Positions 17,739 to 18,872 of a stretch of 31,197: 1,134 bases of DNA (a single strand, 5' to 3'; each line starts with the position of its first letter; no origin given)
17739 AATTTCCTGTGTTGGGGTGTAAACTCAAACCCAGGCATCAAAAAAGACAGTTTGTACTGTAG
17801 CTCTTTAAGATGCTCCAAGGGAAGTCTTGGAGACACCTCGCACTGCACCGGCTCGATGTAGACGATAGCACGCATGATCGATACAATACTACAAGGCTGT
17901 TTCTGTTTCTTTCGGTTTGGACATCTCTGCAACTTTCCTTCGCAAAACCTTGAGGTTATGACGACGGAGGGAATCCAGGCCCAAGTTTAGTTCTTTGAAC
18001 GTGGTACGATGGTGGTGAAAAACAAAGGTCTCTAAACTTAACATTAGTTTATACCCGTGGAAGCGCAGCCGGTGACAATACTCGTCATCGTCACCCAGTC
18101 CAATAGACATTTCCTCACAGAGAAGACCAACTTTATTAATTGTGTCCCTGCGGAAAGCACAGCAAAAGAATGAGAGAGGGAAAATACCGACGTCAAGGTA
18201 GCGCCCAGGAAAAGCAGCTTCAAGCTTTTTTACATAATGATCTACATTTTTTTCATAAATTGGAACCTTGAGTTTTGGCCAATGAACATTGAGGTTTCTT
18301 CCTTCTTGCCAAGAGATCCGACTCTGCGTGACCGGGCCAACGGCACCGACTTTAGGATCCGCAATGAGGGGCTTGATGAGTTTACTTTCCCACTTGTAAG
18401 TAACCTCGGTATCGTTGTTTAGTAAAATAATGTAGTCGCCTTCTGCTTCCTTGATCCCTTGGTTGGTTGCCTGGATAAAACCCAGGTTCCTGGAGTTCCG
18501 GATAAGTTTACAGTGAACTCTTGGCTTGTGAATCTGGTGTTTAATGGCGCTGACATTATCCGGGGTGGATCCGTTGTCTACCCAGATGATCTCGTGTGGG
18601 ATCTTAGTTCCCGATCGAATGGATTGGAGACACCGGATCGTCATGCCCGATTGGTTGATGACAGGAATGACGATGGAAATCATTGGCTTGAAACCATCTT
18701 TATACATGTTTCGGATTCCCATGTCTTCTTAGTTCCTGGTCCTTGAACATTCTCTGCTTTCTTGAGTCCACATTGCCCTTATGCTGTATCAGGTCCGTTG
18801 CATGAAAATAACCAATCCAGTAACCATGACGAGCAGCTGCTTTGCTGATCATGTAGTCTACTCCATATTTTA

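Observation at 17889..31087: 13-kb self-contained, all-soluble glycan-biosynthesis island next to the replication module of a phage-like replicon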

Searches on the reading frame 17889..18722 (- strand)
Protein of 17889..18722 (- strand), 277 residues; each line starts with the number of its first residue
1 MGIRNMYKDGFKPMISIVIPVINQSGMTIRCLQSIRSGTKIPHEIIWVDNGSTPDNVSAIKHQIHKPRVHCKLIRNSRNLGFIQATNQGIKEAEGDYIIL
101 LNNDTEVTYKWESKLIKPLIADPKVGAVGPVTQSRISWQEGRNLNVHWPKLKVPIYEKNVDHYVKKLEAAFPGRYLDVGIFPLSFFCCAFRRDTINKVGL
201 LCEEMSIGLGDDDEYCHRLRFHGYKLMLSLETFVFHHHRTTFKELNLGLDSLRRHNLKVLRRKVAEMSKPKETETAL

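Call 5: search_protein_families(library=pfam, proteins=[window:17889-18722:-], max_evalue=0.01)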
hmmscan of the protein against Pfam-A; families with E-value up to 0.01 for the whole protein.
window:17889-18722:- (277 aa): 4 families
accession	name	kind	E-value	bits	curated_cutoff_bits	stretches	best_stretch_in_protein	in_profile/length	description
PF00535.33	Glycos_transf_2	-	9e-26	91.2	23.3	1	16-196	1-165/168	Glycosyl transferase family 2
PF13641.12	Glyco_tranf_2_3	-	9e-11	42.7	27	1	13-244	1-219/230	Glycosyltransferase like family 2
PF10111.15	Glyco_tranf_2_2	-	0.0015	18.5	27.3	1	16-108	1-95/276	Glycosyltransferase like family 2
PF13506.12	Glyco_transf_21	-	0.0079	16.1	21.7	0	187-244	106-164/174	Glycosyl transferase family 21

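Call 45: search_solved_structures(query=window:17889-18722:-, max_evalue=0.01)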
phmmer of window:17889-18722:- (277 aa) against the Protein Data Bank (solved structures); distinct sequences matched with E-value up to 0.01: 27.
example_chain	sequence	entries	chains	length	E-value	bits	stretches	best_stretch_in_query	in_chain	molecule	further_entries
2z87_A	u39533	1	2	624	1.2e-14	57.5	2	13-105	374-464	Chondroitin synthase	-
2z86_A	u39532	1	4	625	1.2e-14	57.5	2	13-105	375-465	Chondroitin synthase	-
6p61_A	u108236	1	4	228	6.3e-07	32.2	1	12-128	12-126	Glycosyltransferase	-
5hea_A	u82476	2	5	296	1.1e-06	31.3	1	14-117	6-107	Putative glycosyltransferase (GalT1)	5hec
3bcv_A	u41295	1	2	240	4.5e-06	29.4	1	13-107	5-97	Putative glycosyltransferase protein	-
6yv7_B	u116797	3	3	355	7.3e-05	25.4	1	11-131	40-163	Glycosyl transferase, family 2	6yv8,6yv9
6yv7_A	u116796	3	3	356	7.3e-05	25.4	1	11-131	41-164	Glycosyl transferase, family 2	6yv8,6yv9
22ao_A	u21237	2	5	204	7.8e-05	25.3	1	8-105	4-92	GmaR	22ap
5mlz_A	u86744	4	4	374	0.00025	23.7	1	2-117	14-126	Dolichol monophosphate mannose synthase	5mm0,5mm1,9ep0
8vh7_A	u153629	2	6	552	0.0003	23.4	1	11-128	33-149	Heparosan synthase B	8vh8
8viw_A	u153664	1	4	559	0.00031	23.4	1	11-128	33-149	Heparosan synthase B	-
9omm_A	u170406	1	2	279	0.001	21.7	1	15-104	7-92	Glycosyltransferase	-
9omh_A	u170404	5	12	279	0.001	21.7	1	15-104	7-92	Glycosyltransferase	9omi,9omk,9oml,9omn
8bz4_A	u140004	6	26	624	0.0011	21.6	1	14-107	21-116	Glycosyltransferase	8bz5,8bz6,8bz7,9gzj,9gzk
9omj_A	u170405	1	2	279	0.0011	21.6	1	15-104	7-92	Glycosyltransferase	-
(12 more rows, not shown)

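Call 60: find_homologous_proteins(query=window:17889-18722:-, max_evalue=0.00001)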
Query window:17889-18722:- (277 aa): 432 proteins with E <= 0.00001 among 666 candidates; the best 120 are listed.
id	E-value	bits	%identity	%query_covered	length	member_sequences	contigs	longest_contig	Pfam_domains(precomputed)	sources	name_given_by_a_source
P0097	1.1e-178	610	100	95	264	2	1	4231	PF13641.13,PF00535.33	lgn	-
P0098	2.5e-112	393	62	94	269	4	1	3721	PF13641.13,PF00535.33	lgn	-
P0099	2.4e-111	390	62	99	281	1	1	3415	PF13641.13,PF00535.33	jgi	jgi:GT2 family glycosyltransferase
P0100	3.4e-110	386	61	97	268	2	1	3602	PF13641.13,PF00535.33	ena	-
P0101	1.0e-109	384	60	97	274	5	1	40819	PF13641.13,PF00535.33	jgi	jgi:GT2 family glycosyltransferase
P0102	7.9e-109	381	62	97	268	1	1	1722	PF13641.13,PF00535.33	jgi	jgi:GT2 family glycosyltransferase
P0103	6.6e-108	378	63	96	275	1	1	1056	PF13641.13,PF00535.33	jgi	jgi:GT2 family glycosyltransferase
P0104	2.2e-106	373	62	94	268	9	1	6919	PF13641.13,PF00535.33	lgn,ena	-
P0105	2.9e-106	373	60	95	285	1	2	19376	PF13506.14,PF13641.13,PF00535.33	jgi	jgi:GT2 family glycosyltransferase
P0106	3.5e-106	373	63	92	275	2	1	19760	PF13641.13,PF00535.33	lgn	-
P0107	5.1e-106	372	63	91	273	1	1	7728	PF13641.13,PF00535.33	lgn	-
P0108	1.3e-105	371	61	92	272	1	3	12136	PF13641.13,PF00535.33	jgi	jgi:GT2 family glycosyltransferase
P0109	1.8e-105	370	60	97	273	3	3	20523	PF13506.14,PF13641.13,PF00535.33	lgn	-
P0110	8.3e-105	368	58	95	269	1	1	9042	PF13641.13,PF00535.33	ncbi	-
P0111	7.1e-104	365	63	95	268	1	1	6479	PF13506.14,PF13641.13,PF00535.33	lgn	-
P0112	3.8e-103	363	62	94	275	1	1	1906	PF13506.14,PF13641.13,PF00535.33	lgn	-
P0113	6.0e-103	362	61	93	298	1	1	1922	PF13641.13,PF00535.33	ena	-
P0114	1.7e-100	354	60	95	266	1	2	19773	PF13641.13,PF00535.33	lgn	-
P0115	4.6e-100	353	63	90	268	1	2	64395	PF13506.14,PF13641.13,PF00535.33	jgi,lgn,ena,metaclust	metaclust:\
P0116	5.0e-99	349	57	93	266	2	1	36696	PF13641.13,PF00535.33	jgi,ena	-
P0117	6.6e-99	349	61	93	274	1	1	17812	PF13641.13,PF00535.33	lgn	-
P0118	8.6e-99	348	56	95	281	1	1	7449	PF13641.13,PF00535.33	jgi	jgi:GT2 family glycosyltransferase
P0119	1.5e-98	348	59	95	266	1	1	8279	PF13641.13,PF00535.33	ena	-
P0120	1.5e-97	344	56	97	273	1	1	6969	PF13506.14,PF13641.13,PF00535.33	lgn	-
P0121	6.6e-97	342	58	95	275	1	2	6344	PF13641.13,PF00535.33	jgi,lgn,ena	-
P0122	7.4e-97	342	57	97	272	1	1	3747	PF13641.13,PF00535.33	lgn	-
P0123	1.9e-96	341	58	90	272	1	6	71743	PF13506.14,PF13641.13,PF00535.33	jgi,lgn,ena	-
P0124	2.3e-96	340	57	93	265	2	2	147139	PF13641.13,PF00535.33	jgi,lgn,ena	-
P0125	3.1e-96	340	56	90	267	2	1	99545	PF13641.13,PF00535.33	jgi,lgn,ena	-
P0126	6.3e-96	339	57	95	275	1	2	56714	PF13641.13,PF00535.33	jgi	-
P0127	1.7e-95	338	56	92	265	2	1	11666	PF13641.13,PF00535.33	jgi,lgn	-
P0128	6.0e-95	336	57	95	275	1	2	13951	PF13641.13,PF00535.33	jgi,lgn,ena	-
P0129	8.3e-95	335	64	81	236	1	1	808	PF13641.13,PF00535.33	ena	-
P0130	2.8e-94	334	58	92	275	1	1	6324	PF13641.13,PF00535.33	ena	-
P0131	1.3e-93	331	56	93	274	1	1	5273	PF13641.13,PF00535.33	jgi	jgi:O-antigen biosynthesis protein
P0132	1.3e-93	331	57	93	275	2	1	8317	PF13641.13,PF00535.33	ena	-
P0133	3.1e-93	330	56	93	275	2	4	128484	PF13641.13,PF00535.33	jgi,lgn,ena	-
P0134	1.7e-92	328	58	93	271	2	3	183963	PF13641.13,PF00535.33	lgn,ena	-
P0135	2.1e-92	327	58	93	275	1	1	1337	PF13641.13,PF00535.33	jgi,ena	-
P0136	2.7e-92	327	57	90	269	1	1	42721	PF13641.13,PF00535.33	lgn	-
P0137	3.0e-92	327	56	97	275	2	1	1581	PF13641.13,PF00535.33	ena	-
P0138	8.4e-92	325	57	93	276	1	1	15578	PF13641.13,PF00535.33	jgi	jgi:O-antigen biosynthesis protein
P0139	1.2e-91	325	56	90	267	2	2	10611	PF10111.15,PF13641.13,PF00535.33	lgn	-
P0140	3.1e-91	324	53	95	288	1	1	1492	PF13712.13,PF13641.13,PF00535.33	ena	-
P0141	5.0e-91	323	55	97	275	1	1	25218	PF13641.13,PF00535.33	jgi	-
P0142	1.3e-90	322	55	97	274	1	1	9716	PF13506.14,PF13641.13,PF00535.33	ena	-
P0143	5.4e-90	320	54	93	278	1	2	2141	PF13641.13,PF00535.33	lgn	-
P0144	1.1e-89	318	54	95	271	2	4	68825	PF13641.13,PF00535.33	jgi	-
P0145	8.2e-89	316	56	87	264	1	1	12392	PF13641.13,PF00535.33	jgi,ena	-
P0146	2.6e-88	314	50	93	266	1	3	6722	PF13641.13,PF00535.33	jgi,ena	-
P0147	4.3e-88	313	56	94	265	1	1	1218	PF13641.13,PF00535.33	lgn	-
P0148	5.3e-88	313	52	95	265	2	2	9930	PF13641.13,PF00535.33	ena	-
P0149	7.8e-88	312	53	95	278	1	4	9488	PF13641.13,PF00535.33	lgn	-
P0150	1.1e-87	312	56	84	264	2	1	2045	PF13641.13,PF00535.33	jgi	jgi:GT2 family glycosyltransferase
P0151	1.6e-87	311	58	88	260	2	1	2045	PF13641.13,PF00535.33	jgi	jgi:GT2 family glycosyltransferase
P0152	2.2e-87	311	54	89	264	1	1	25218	PF13641.13,PF00535.33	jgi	-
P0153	3.0e-87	311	56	93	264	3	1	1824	PF13641.13,PF00535.33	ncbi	-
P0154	3.3e-87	310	56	86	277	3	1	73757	PF00535.33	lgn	-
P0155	3.6e-87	310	54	95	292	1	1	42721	PF13506.14,PF13641.13,PF00535.33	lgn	-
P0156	1.8e-86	308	56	95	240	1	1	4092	PF13641.13,PF00535.33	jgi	-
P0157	2.9e-86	307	54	93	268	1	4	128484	PF13641.13,PF00535.33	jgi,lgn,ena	-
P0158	3.7e-86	307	54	94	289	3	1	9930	PF13506.14,PF13641.13,PF00535.33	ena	-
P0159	1.3e-85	305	55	93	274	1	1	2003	PF13641.13,PF00535.33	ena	-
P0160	1.3e-85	305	54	94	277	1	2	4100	PF13641.13,PF00535.33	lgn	-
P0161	1.3e-84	302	53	94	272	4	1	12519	PF13641.13,PF00535.33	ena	-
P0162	1.4e-84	302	52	89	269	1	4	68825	PF13641.13,PF00535.33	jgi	-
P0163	1.5e-84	302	52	95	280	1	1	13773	PF13641.13,PF00535.33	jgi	jgi:GT2 family glycosyltransferase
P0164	1.6e-84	302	53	93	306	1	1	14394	PF13506.14,PF13641.13,PF00535.33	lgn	-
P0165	1.6e-84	302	50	97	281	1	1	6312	PF13641.13,PF00535.33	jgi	jgi:GT2 family glycosyltransferase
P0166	1.9e-84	301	54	94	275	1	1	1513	PF13506.14,PF13641.13,PF00535.33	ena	-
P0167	3.2e-84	301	52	94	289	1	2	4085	PF13506.14,PF13641.13,PF00535.33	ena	-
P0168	3.9e-84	300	50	95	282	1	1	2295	PF13641.13,PF00535.33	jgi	jgi:GT2 family glycosyltransferase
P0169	4.2e-84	300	52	92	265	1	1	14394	PF10111.15,PF13641.13,PF00535.33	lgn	-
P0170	6.1e-84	300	54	93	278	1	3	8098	PF13641.13,PF00535.33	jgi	jgi:GT2 family glycosyltransferase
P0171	3.0e-83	297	54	93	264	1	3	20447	PF13641.13,PF00535.33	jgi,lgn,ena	-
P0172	4.4e-83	297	51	91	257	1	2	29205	PF13641.13,PF00535.33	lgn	-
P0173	1.4e-82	295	54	90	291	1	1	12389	PF13641.13,PF00535.33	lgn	-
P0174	3.5e-82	294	50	92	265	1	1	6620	PF13641.13,PF00535.33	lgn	-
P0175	2.6e-81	291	63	73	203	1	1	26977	PF00535.33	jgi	jgi:GT2 family glycosyltransferase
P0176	3.0e-81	291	50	92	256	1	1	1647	PF13641.13,PF00535.33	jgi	jgi:GT2 family glycosyltransferase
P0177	4.0e-81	290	51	93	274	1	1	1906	PF13641.13,PF00535.33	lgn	-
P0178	3.5e-80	287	51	94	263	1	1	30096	PF13641.13,PF00535.33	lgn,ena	-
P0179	1.4e-79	285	50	88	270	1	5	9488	PF13641.13,PF00535.33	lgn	-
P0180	1.7e-79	285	50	96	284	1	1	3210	PF13641.13,PF00535.33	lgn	-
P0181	4.5e-79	284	49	93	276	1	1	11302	PF13641.13,PF00535.33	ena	-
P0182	1.2e-78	282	51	87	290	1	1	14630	PF13641.13,PF00535.33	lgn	-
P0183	1.6e-78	282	51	90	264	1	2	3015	PF00535.33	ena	-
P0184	1.8e-78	282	50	96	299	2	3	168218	PF13641.13,PF00535.33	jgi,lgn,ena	-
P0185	2.3e-78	281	51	92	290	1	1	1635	PF13641.13,PF00535.33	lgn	-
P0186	2.3e-78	281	51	91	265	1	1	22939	PF13641.13,PF00535.33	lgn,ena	-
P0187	2.8e-78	281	50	94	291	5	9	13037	PF13641.13,PF00535.33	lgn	-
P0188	2.9e-78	281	50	93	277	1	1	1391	PF13641.13,PF00535.33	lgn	-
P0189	4.9e-78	280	51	92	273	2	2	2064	PF13641.13,PF00535.33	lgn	-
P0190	6.6e-78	280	49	91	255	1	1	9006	PF13641.13,PF00535.33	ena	-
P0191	1.5e-77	279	51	89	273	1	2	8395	PF13641.13,PF00535.33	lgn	-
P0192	1.6e-77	279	50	92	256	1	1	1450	PF13641.13,PF00535.33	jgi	jgi:GT2 family glycosyltransferase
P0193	1.8e-76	275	50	92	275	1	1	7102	PF13641.13,PF00535.33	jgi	jgi:O-antigen biosynthesis protein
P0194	1.8e-76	275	50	91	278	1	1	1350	PF13641.13,PF00535.33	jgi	jgi:O-antigen biosynthesis protein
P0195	3.5e-76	274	50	90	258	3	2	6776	PF13641.13,PF00535.33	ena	-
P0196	1.2e-75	273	49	91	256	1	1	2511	PF13641.13,PF00535.33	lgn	-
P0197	2.2e-75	272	51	91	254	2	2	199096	PF13641.13,PF00535.33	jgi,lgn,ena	-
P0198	2.8e-75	271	48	96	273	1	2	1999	PF13641.13,PF00535.33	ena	-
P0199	1.6e-74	269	48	93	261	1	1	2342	PF13641.13,PF00535.33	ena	-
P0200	3.1e-74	268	50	89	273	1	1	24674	PF13641.13,PF00535.33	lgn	-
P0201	4.5e-74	267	49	93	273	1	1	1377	PF13641.13,PF00535.33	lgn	-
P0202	8.1e-74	266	48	92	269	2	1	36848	PF13641.13,PF00535.33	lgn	-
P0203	1.1e-73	266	46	96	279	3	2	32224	PF13641.13,PF00535.33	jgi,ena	jgi:GT2 family glycosyltransferase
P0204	1.3e-73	266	50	95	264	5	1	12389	PF13641.13,PF00535.33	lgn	-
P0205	1.4e-73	266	49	92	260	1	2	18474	PF13641.13,PF00535.33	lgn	-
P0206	1.5e-73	266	49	90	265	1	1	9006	PF13641.13,PF00535.33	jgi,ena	-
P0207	6.2e-73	264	50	92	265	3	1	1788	PF13641.13,PF00535.33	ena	-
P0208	1.5e-72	262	45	95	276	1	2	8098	PF13641.13,PF00535.33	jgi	jgi:GT2 family glycosyltransferase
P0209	1.7e-72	262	48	95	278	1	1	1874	PF13641.13,PF00535.33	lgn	-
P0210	2.1e-72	262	48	92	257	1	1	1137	PF00535.33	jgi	jgi:GT2 family glycosyltransferase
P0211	3.3e-72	261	50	90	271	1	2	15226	PF00535.33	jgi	jgi:GT2 family glycosyltransferase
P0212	2.1e-71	259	48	93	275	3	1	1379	PF13641.13,PF00535.33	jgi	jgi:GT2 family glycosyltransferase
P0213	1.1e-70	256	47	93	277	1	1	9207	PF13641.13,PF00535.33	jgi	jgi:GT2 family glycosyltransferase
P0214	1.8e-70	256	61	70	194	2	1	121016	PF00535.33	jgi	-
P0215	3.4e-70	255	47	91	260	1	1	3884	PF13641.13,PF00535.33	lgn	-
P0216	4.8e-70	254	50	91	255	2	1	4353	PF13641.13,PF00535.33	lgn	-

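Call 68: predict_structure(alignment_id=A3)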
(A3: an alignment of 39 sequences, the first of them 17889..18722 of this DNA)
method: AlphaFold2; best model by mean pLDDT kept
length: 277 residues; sequences in the alignment: 39
mean_pLDDT: 93.2   pTM: 0.91
mean pLDDT of the five models: 93.2, 92.7, 91.6, 91.6, 91.5
residues with pLDDT >= 90: 234; 70-90: 30; 50-70: 8; < 50: 5
segments of 3 or more residues with pLDDT < 50: 1-4
pLDDT, mean of each block of 10 residues (from residue 1): 64 97 96 96 97 96 83 96 96 98 97 98 98 95 97 97 98 98 95 98 90 97 98 91 83 94 94 62
secondary structure, 60 per line:
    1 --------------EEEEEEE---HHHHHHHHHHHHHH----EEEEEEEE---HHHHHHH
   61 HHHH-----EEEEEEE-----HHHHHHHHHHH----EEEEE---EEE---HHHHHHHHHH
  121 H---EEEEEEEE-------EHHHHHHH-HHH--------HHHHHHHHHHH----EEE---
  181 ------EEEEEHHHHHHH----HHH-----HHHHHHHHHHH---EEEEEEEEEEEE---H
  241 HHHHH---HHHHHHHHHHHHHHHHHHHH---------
elements in order: E15-21 H25-38 E43-50 H54-64 E70-76 H82-92 E97-101 E105-107 H111-121 E125-132 H141-147 H160-170 E175-177 E187-191 H192-198 H211-221 E225-236 H240-245 H249-268

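Call 71: fold_search(model_id=the predicted structure, library=pdb)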
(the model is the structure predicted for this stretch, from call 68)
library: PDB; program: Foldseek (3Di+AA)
matches with E <= 10: 1707; with E <= 0.001: 481
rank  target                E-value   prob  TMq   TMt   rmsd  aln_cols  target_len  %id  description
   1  8v9q_A                1.3e-13  1.00  0.60  0.34   7.4       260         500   21  Crystal structure of mGalNAc-T1 in complex with the mucin glycopeptide Muc5AC-13, Mn2+, and UDP. (released 2024-03-13)
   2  6egs_A                1.6e-13  1.00  0.60  0.37   7.8       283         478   16  Crystal structure of the GalNAc-T2 F104S mutant in complex with UDP-GalNAc (released 2018-04-11)
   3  6e7i_A                2.3e-13  1.00  0.62  0.36   8.6       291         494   14  Human ppGalNAcT2 I253A/L310A Mutant with EA2 and UDP (released 2020-01-29)
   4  6nqt_F                2.9e-13  1.00  0.63  0.38   7.2       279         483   16  GalNac-T2 soaked with UDP-sugar (released 2020-01-29)
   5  6nqt_E                4.0e-13  1.00  0.66  0.39   6.7       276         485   17  GalNac-T2 soaked with UDP-sugar (released 2020-01-29)
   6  1xhb_A                4.5e-13  1.00  0.59  0.38   8.9       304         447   19  The Crystal Structure of UDP-GalNAc: polypeptide alpha-N-acetylgalactosaminyltransferase-T1 (released 2004-10-26)
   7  6nqt_A                5.4e-13  1.00  0.61  0.35   6.6       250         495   16  GalNac-T2 soaked with UDP-sugar (released 2020-01-29)
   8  6p61_C                5.8e-13  1.00  0.52  0.74   5.4       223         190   20  Structure of a Glycosyltransferase from Leptospira borgpetersenii serovar Hardjo-bovis (strain JB197) (released 2019-07-10)
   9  2z86_B                7.9e-13  1.00  0.60  0.28   9.4       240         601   20  Crystal structure of chondroitin polymerase from Escherichia coli strain K4 (K4CP) complexed with UDP-GlcUA and UDP (released 2008-09-16)
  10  4d0z_C                8.4e-13  1.00  0.62  0.37   8.0       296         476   15  GalNAc-T2 crystal soaked with UDP-5SGalNAc, mEA2 and manganese (Higher resolution dataset) (released 2014-05-28)
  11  6s22_A                8.9e-13  1.00  0.66  0.36   6.8       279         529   19  Crystal structure of the TgGalNAc-T3 in complex with UDP, manganese and FGF23c (released 2019-12-25)
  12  8ujg_A                8.9e-13  1.00  0.60  0.33   7.2       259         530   21  X-ray crystal structure of Toxoplasma gondii GalNAc-T3 in complex with UDP-GalNAc, Mn2+, and the mono-glycopeptide Srs (released 2024-05-15)
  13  8ujg_B                9.5e-13  1.00  0.60  0.32   7.5       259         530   21  X-ray crystal structure of Toxoplasma gondii GalNAc-T3 in complex with UDP-GalNAc, Mn2+, and the mono-glycopeptide Srs (released 2024-05-15)
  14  6egs_B                9.5e-13  1.00  0.59  0.36   9.2       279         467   16  Crystal structure of the GalNAc-T2 F104S mutant in complex with UDP-GalNAc (released 2018-04-11)
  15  8uhz                  1.0e-12  1.00  0.60  0.33   9.1       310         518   20  X-ray crystal structure of Toxoplasma gondii GalNAc-T3 in complex with Mn2+ (released 2024-05-15)
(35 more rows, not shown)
